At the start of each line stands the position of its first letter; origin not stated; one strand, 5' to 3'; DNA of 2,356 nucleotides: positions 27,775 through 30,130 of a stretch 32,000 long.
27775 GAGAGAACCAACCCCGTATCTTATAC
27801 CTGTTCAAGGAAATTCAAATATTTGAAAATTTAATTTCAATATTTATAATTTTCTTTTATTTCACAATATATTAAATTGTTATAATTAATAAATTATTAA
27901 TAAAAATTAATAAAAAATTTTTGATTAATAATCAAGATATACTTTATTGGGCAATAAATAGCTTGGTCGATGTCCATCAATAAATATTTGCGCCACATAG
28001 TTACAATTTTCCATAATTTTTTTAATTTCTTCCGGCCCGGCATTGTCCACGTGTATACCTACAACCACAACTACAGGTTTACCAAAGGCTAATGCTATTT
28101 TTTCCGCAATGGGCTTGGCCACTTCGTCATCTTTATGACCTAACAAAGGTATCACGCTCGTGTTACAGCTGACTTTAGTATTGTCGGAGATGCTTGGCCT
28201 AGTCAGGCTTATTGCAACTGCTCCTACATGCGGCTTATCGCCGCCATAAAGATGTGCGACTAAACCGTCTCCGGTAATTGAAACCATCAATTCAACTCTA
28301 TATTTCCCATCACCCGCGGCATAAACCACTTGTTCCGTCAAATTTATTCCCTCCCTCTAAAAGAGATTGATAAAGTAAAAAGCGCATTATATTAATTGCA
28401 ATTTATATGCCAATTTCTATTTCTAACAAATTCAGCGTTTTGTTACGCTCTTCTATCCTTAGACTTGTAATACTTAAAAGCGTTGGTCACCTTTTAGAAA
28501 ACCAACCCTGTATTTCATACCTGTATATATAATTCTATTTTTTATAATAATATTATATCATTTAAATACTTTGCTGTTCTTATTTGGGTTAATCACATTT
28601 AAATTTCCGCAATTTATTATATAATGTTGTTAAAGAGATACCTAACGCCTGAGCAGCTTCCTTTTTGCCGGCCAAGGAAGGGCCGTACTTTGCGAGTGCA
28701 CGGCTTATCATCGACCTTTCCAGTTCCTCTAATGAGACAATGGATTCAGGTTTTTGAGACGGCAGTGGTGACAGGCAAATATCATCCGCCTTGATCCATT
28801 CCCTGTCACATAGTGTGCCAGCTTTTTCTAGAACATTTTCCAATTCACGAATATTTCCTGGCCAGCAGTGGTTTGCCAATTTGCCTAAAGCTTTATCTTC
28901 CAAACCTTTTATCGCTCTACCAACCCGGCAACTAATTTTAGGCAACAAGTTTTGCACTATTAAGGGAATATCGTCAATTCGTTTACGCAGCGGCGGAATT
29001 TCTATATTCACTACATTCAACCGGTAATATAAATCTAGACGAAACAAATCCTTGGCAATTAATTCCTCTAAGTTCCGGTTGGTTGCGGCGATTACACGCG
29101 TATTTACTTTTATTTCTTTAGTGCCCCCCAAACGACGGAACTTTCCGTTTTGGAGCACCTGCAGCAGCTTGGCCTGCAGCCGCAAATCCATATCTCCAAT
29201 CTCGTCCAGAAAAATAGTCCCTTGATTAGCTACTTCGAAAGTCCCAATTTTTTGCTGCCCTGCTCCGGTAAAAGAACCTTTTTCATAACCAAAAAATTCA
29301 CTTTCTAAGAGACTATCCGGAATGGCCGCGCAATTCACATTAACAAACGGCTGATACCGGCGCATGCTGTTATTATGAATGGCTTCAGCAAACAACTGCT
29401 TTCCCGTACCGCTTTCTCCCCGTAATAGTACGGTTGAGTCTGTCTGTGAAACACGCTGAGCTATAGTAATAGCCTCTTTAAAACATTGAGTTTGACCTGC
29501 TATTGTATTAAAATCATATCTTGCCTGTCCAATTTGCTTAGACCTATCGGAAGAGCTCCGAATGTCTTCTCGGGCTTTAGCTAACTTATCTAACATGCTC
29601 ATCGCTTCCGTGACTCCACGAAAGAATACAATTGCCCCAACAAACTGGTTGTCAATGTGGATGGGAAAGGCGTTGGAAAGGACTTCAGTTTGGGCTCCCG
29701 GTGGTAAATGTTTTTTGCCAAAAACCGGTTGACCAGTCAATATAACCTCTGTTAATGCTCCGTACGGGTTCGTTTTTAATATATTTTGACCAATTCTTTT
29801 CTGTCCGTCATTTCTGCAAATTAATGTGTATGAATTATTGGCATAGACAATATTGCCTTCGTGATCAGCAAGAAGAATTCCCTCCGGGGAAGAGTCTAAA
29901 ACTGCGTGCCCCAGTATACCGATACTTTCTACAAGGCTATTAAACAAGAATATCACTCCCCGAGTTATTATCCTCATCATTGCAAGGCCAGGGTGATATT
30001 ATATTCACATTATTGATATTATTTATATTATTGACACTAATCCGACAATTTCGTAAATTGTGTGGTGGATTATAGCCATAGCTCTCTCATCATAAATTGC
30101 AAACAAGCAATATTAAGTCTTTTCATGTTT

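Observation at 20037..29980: Sigma-54-controlled UbiD / UbiX / LpdD-like / PaaK-type ligase / BenE cluster beside bamBCDEF: a candidate uncharacterised aromatic-acid (de)carboxylation route into benzoyl-CoA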

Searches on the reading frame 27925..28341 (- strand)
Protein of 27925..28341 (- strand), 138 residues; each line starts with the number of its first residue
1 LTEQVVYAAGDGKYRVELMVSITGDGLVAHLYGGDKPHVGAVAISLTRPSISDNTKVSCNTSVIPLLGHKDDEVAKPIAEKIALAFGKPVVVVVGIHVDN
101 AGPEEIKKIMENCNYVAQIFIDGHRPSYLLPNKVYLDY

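Call 3: search_protein_families(library=pfam, proteins=[window:27925-28341:-])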
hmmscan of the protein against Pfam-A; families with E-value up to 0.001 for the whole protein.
window:27925-28341:- (138 aa): 1 family
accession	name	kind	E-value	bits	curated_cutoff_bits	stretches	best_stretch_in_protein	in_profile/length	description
PF21758.2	PAC_bac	-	5.1e-36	123.3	27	1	11-122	2-112/115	Bacterial proteasome assembling chaperone-like protein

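Call 4: search_protein_families(library=ncbifam, proteins=[window:27925-28341:-])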
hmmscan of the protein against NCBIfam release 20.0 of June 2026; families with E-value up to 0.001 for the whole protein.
window:27925-28341:- (138 aa): 0 families

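Call 38: search_solved_structures(query=window:27925-28341:-, max_evalue=0.01, show_alignments=2)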
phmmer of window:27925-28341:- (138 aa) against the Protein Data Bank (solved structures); distinct sequences matched with E-value up to 0.01: 3.
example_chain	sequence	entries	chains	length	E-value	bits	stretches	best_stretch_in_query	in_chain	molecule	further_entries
8pzh_A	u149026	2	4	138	0.00096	22.3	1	10-104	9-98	Protein LpdD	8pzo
8po5_A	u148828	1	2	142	0.001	22.2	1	10-104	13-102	Protein LpdD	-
8p4w_A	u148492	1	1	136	0.001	22.2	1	11-104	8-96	Protein LpdD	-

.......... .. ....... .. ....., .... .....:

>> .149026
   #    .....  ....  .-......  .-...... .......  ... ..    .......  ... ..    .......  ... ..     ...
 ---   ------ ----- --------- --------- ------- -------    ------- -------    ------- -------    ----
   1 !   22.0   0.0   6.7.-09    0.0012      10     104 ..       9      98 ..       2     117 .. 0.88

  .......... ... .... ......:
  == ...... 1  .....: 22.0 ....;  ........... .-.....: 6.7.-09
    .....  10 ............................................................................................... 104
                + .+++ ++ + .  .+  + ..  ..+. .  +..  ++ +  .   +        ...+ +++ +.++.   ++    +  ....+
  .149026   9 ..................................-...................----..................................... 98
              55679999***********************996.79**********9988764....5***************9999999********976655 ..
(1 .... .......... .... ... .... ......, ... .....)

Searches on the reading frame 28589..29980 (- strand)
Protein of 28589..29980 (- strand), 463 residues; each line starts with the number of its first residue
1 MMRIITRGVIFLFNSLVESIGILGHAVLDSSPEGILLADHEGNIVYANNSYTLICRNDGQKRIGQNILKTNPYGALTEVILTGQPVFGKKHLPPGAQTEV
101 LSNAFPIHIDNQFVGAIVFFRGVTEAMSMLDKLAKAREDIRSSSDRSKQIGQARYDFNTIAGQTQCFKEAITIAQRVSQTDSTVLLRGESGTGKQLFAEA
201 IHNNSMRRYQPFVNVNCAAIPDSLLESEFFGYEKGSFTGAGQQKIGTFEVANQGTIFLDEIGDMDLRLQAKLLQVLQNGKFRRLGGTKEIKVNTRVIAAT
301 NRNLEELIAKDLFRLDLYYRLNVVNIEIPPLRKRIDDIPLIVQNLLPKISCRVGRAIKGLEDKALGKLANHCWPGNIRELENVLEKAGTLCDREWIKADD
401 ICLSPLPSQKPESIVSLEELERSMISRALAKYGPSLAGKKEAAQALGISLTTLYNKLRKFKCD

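Call 3: search_protein_families(library=pfam, proteins=[window:28589-29980:-])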
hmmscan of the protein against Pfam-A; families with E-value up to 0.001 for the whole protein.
window:28589-29980:- (463 aa): 12 families
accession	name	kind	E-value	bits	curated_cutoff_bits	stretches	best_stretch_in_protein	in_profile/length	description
PF00158.32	Sigma54_activat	-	1.9e-70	236.4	20.2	1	160-327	1-168/168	Sigma-54 interaction domain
PF25601.1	AAA_lid_14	-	4.6e-19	68.5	27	1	332-403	1-72/87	AAA+ ATPase lid domain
PF14532.12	Sigma54_activ_2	-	9.6e-19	68.4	25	1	175-331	15-138/138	Sigma-54 interaction domain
PF02954.25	HTH_8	-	5.7e-08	32.8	22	1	416-460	1-42/42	Bacterial regulatory protein, Fis family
PF00004.35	AAA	-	3.1e-07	31.3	21.2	1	184-316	1-124/131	ATPase family associated with various cellular activities (AAA)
PF07728.20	AAA_5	-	9.5e-07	29.3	22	1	184-303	2-124/139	AAA domain (dynein-related subfamily)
PF00989.32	PAS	-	1.4e-06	28.7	22.6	1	25-92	4-78/113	PAS fold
PF08448.16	PAS_4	-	2.4e-06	28.2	23.1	1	28-125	1-107/110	PAS fold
PF18024.7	HTH_50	-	5.4e-06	26.4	27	1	417-460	8-47/50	Helix-turn-helix domain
PF01078.27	Mg_chelatase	-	2.8e-05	24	20.3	0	239-301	92-157/207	Magnesium chelatase, subunit ChlI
PF07724.20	AAA_2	-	5.3e-05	23.7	27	1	182-309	4-132/166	AAA domain (Cdc48 subfamily)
PF13188.13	PAS_8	-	0.00011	22.3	21.8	1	26-55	5-34/65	PAS domain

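Call 4: search_protein_families(library=ncbifam, proteins=[window:28589-29980:-])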
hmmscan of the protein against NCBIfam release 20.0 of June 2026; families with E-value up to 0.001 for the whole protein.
window:28589-29980:- (463 aa): 31 families (the best 25 are shown)
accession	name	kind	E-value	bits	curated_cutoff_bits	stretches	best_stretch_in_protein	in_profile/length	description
NF041552.1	TF_PrdR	equivalog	1.1e-119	400.4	795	1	16-460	128-576/577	sigma-54 dependent transcriptional regulator PrdR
TIGR01817.1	nifA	equivalog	9.7e-105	351.3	528.85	1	135-416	173-453/534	nif-specific transcriptional activator NifA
TIGR02915.1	PEP_resp_reg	equivalog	2.6e-94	316.6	502.6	1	154-461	135-443/445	PEP-CTERM-box response regulator transcription factor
NF011958.0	PRK15429.1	equivalog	3.3e-90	303.6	830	1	148-460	369-684/692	formate hydrogenlyase transcriptional activator FlhA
TIGR01818.1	ntrC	equivalog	4.4e-89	299.4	558.6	1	144-401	121-377/463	nitrogen regulation protein NR(I)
NF038308.1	RNA_repair_RtcR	equivalog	6.8e-86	289.2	650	1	130-401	153-432/530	RNA repair transcriptional activator RtcR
NF003451.0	PRK05022.1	equivalog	2e-85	287.4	476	1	127-394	159-426/512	nitric oxide reductase transcriptional regulator NorR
NF008469.0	PRK11361.1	equivalog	2.1e-85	287.1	714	1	147-404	132-389/461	acetoacetate metabolism transcriptional regulator AtoC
NF050807.1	TransRegFlbDCaul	equivalog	4.1e-85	286.3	750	1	163-461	123-439/454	sigma-54-dependent transcriptional regulator FlbD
NF049963.1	RespRegFlgRCampy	domain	4.1e-82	276.3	750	1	157-461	133-428/429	fla regulon two-component system response regulator FlgR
NF041906.1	V4R_TF_MobR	exception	4.2e-81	273.1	999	1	153-459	227-543/544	phenol degradation transcriptional regulator MobR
NF007689.0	PRK10365.1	equivalog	3.9e-78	263.2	760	1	133-458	117-440/441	sigma-54-dependent response regulator transcription factor ZraR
TIGR02329.1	propionate_PrpR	equivalog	1.2e-77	261.8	499.2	1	133-458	188-525/526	propionate catabolism operon regulatory protein PrpR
NF008485.2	PRK11388.1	equivalog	1.7e-76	257.9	551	1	25-462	213-637/643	dihydroxyacetone kinase operon transcriptional regulator DhaR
TIGR02974.1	phageshock_pspF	equivalog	6.6e-75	252.4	443.55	1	161-409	2-251/336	phage shock protein operon transcriptional activator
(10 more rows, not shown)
